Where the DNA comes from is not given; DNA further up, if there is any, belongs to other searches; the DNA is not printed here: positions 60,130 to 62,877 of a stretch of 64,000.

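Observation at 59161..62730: LptF/G permease fused to LptA-like and LptD-like domains in one 1189-aa ORF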

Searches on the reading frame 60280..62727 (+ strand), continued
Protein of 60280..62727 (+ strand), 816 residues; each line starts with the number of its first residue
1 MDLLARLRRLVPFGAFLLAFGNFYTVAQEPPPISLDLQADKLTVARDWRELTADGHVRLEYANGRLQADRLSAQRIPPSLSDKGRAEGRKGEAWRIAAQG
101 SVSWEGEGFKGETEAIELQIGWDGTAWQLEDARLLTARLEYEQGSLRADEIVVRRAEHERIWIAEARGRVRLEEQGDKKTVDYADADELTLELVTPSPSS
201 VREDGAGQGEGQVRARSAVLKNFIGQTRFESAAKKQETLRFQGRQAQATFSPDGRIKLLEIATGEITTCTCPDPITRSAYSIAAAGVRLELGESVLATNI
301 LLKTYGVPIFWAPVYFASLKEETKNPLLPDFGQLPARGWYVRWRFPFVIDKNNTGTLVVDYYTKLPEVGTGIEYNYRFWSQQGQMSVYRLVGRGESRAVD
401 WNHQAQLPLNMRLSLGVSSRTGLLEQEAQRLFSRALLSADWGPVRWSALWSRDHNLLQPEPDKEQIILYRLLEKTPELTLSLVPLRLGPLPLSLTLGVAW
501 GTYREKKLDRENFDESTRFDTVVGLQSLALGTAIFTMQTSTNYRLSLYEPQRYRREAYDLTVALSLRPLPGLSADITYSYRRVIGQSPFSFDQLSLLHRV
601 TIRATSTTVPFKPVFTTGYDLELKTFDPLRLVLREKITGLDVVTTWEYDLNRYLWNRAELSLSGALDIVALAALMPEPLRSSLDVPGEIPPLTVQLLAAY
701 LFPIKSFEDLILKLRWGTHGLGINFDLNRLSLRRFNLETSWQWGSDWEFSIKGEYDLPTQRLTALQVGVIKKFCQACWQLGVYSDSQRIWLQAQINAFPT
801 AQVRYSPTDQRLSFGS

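Call 96: fold_search(model_id=the predicted structure, library=pdb)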
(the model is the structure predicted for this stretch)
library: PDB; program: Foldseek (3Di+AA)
matches with E <= 10: 731; with E <= 0.001: 56
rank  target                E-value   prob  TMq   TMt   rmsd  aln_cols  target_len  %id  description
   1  4q35_A                4.7e-20  1.00  0.41  0.42  11.3       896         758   12  Structure of a membrane protein (released 2014-06-25)
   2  5iv9_A                5.8e-20  1.00  0.39  0.40  11.3       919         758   11  The LPS Transporter LptDE from Klebsiella pneumoniae, full-length (released 2016-05-18)
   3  8h1r_D                1.1e-19  1.00  0.37  0.37  13.3       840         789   12  Crystal structure of LptDE-YifL complex (released 2023-10-25)
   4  8h1s_C                1.1e-19  1.00  0.37  0.35  12.6       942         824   11  Crystal structure of apo-LptDE complex (released 2023-10-11)
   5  8h1s_A                1.7e-19  1.00  0.38  0.36  14.2       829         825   12  Crystal structure of apo-LptDE complex (released 2023-10-11)
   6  9kn3_A                2.6e-19  1.00  0.38  0.39  11.9       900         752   11  Cryo-EM structure of LptDEM complex from Escherichia coli (released 2025-07-23)
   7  9a39_MODEL_1_A        6.1e-19  1.00  0.44  0.44  10.9       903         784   11  Model of E. coli LptD by in-cell photo-crosslinking MS and deep learning (released 2023-02-24)
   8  8h1r_A                1.0e-18  1.00  0.38  0.40  12.9       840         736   11  Crystal structure of LptDE-YifL complex (released 2023-10-25)
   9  9ia0_A                9.4e-18  1.00  0.41  0.43  11.7       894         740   12  LpDE from Escherichia coli (released 2025-12-10)
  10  9rpr_A                1.8e-17  1.00  0.38  0.40  13.5       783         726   11  Cryo-EM structure of LptDEM complex containing Shigella flexneri LptE and endogenous E. coli LptD and LptM (released 2025-12-10)
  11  7omm_A                1.8e-16  1.00  0.41  0.44  11.2       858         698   11  Cryo-EM structure of N. gonorhoeae LptDE in complex with ProMacrobodies (MBPs have not been built de novo) (released 2022-05-04)
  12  9ia5_A                2.1e-16  1.00  0.42  0.44  11.3       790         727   11  LpDEM from Escherichia coli (released 2025-12-10)
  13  9fz5_A                2.4e-16  1.00  0.38  0.39  11.7       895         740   12  Cryo-EM structure of LptDE-YedD complex from Escherichia Coli (released 2025-04-09)
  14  9rps_A                5.4e-16  1.00  0.38  0.40  13.2       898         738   11  Cryo-EM structure of Shigella flexneri LptDE in complex with RTP45 superinfection exclusion protein from RTP bacteriop (released 2025-12-10)
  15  9ia2_A                2.4e-15  1.00  0.37  0.40  12.7       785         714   10  LpDEM from Escherichia coli (released 2025-12-10)
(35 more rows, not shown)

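Call 101: find_encoding_contigs(protein=P0001, flank=1000, max_places=4)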
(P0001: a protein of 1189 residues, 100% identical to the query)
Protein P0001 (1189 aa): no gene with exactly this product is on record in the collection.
